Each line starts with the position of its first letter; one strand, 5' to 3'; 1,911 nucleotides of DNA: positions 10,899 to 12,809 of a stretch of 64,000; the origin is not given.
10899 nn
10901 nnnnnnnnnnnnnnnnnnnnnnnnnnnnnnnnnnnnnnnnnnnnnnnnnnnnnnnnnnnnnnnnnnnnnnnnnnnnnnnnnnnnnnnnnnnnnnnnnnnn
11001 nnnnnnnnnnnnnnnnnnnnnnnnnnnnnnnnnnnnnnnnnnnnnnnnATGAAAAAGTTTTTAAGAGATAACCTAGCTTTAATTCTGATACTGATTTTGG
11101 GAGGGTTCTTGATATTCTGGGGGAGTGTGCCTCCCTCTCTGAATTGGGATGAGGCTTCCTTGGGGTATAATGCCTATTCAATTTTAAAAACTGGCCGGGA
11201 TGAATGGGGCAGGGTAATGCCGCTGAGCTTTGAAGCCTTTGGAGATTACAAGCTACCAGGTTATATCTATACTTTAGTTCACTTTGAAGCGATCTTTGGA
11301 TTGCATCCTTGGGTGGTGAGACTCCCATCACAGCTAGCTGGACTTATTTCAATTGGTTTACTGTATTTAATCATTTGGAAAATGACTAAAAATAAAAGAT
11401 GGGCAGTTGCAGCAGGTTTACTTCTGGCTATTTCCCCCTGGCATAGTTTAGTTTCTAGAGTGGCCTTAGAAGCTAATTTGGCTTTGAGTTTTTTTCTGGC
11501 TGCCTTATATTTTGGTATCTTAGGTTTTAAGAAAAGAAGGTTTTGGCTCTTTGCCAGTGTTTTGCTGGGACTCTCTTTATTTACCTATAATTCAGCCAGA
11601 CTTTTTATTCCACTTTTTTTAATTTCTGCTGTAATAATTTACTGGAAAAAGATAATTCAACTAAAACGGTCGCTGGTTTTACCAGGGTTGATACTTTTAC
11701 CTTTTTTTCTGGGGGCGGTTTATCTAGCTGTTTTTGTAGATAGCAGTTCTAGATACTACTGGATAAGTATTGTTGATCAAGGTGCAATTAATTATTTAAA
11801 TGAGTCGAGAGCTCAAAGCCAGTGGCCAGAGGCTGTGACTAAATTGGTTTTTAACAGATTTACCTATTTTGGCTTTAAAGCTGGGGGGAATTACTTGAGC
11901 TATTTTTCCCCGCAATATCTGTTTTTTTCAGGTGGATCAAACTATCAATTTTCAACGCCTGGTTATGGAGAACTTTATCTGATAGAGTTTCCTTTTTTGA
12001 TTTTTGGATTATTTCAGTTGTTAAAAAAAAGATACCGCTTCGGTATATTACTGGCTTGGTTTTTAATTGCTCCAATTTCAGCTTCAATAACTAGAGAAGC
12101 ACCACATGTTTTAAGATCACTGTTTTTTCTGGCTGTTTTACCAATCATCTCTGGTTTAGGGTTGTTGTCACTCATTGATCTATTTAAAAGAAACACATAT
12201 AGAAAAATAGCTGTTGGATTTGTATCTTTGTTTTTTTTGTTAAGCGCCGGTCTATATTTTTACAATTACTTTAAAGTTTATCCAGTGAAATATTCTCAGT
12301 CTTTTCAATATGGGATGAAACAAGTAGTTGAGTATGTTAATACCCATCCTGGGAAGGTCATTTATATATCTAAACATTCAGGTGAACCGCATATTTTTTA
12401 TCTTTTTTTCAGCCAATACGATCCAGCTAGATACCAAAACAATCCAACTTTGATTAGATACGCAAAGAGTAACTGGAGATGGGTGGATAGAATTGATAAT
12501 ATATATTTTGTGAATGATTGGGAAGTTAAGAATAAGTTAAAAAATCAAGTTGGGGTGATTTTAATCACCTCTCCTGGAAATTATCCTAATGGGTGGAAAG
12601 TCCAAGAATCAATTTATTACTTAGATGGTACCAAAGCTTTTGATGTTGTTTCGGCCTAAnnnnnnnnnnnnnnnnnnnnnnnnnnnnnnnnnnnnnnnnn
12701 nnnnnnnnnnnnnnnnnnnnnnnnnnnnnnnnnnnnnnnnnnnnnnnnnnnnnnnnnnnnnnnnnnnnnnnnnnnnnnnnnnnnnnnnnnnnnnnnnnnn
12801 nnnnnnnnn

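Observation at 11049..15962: Tandem array of three ArnT/PMT-like GT-C paralogs, with two further family members elsewhere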

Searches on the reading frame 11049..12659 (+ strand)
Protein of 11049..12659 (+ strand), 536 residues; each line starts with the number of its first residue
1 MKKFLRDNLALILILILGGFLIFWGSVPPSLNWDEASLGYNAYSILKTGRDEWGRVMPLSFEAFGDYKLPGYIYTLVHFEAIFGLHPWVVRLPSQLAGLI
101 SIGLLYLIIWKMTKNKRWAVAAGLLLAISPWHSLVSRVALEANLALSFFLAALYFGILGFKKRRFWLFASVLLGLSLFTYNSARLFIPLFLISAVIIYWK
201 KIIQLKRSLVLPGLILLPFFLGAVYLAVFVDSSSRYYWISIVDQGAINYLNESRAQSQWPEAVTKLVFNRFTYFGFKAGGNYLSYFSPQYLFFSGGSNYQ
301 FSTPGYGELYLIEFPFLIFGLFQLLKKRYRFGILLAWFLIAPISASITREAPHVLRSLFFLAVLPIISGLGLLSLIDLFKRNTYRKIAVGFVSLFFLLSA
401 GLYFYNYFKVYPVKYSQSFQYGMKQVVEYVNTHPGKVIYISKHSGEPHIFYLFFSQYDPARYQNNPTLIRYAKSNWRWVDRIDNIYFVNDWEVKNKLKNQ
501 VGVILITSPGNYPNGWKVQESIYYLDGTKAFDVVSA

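Call 5: search_protein_families(library=pfam, proteins=[window:11049-12659:+], max_evalue=0.01)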
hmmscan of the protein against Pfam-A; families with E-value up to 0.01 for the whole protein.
window:11049-12659:+ (536 aa): 2 families
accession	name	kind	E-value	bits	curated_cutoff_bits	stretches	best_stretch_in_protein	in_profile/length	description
PF13231.12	PMT_2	-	4e-12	47.1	26.1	1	70-220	4-154/160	Dolichyl-phosphate-mannose-protein mannosyltransferase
PF02366.24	PMT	-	0.003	17.6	22.7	1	27-221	17-232/245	Dolichyl-phosphate-mannose-protein mannosyltransferase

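Call 9: search_protein_families(library=ncbifam, proteins=[window:11049-12659:+], max_evalue=0.05)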
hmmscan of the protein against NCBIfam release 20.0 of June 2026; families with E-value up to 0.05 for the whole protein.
window:11049-12659:+ (536 aa): 0 families

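Call 56: list_cluster_members(proteins=[P0001, P0121, window:11049-12659:+, window:14331-15962:+, window:3890-5572:+, window:19192-20004:+])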
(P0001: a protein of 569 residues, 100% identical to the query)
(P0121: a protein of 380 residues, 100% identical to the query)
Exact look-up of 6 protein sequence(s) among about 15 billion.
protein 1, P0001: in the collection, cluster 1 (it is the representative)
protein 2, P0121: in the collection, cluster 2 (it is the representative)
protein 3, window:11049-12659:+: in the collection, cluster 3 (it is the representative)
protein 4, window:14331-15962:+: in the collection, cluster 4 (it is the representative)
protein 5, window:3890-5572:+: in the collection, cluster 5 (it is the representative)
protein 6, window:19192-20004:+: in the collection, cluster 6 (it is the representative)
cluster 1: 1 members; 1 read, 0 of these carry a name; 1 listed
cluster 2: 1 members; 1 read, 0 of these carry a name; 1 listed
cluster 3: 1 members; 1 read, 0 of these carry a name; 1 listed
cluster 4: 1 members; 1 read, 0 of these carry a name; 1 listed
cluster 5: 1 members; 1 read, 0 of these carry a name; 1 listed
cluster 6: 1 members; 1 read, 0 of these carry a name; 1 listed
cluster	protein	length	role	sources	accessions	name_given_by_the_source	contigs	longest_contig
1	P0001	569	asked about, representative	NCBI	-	-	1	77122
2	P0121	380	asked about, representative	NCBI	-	-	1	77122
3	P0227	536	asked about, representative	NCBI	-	-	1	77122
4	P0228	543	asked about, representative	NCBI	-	-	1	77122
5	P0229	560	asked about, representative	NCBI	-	-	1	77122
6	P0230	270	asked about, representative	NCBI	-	-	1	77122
